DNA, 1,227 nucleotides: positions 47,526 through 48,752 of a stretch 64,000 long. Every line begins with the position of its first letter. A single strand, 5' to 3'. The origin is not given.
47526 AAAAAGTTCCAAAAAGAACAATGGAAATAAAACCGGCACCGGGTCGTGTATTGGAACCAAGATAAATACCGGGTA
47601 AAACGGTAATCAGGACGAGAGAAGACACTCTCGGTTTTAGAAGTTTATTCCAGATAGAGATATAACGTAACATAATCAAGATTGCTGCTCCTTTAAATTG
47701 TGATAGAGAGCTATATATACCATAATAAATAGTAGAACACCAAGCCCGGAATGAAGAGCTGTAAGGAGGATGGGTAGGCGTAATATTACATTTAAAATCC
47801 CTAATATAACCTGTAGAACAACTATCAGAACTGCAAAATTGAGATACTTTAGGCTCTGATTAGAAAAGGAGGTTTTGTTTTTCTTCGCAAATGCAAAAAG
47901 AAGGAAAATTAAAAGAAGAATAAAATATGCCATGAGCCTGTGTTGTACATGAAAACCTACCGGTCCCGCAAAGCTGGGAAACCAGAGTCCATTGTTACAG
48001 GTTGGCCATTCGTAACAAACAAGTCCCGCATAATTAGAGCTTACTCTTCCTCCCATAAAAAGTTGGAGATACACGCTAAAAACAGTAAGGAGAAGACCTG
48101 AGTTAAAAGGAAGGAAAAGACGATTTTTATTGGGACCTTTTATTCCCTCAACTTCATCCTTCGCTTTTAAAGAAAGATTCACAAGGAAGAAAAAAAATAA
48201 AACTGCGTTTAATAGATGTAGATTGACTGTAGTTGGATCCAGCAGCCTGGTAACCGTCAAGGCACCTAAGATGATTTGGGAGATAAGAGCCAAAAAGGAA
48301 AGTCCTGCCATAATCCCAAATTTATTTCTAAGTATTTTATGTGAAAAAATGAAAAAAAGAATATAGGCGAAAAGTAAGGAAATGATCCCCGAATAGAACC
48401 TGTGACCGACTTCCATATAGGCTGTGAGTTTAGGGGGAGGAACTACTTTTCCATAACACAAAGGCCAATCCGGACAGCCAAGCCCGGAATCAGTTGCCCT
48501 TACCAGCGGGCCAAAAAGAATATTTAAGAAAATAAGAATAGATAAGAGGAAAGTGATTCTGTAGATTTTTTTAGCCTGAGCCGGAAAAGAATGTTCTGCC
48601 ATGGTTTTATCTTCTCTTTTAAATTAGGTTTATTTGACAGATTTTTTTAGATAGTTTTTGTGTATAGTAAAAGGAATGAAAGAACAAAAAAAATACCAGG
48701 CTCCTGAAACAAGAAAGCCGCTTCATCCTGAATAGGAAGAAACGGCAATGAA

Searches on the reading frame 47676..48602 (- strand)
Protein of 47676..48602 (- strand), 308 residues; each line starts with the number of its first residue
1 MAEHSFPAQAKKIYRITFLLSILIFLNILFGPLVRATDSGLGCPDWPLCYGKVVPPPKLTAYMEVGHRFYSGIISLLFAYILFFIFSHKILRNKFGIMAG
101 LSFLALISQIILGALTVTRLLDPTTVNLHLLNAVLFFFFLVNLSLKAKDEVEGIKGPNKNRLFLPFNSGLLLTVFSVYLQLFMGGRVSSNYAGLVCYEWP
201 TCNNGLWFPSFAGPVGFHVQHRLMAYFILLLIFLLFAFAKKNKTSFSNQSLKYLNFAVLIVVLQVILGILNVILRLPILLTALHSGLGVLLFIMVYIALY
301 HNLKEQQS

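Call 17: find_encoding_contigs(protein=window:47676-48602:-, flank=10000, max_places=6)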
Protein window:47676-48602:- (308 aa): 3 contigs read that carry it; 2 places shown.
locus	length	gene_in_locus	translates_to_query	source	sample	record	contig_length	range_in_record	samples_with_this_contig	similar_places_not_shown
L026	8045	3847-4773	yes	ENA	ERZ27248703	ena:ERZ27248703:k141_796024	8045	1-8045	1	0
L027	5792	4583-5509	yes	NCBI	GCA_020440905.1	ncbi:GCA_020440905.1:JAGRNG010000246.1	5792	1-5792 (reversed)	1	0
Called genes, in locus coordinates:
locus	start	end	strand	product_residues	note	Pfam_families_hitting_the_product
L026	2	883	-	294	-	?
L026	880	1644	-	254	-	PF00561:Abhydrolase_1, PF07819:PGAP1 (faint), PF12146:Hydrolase_4, PF12697:Abhydrolase_6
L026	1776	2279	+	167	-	-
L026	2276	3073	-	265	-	PF00459:Inositol_P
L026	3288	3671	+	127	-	-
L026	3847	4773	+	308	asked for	PF02628:COX15-CtaA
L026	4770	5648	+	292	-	PF01040:UbiA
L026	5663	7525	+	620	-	PF00884:Sulfatase, PF01663:Phosphodiest (faint), PF16347:SGSH_C (weak)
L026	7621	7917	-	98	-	PF06155:GBBH-like_N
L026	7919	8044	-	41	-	?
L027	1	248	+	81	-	PF01503:PRA-PH, PF03819:MazG (weak)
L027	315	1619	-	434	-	PF08433:KTI12 (weak), PF13671:AAA_33, PF00149:Metallophos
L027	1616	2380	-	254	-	PF00561:Abhydrolase_1, PF07819:PGAP1 (faint), PF12146:Hydrolase_4, PF12697:Abhydrolase_6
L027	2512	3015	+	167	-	-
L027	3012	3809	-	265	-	PF00459:Inositol_P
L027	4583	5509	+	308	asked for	PF02628:COX15-CtaA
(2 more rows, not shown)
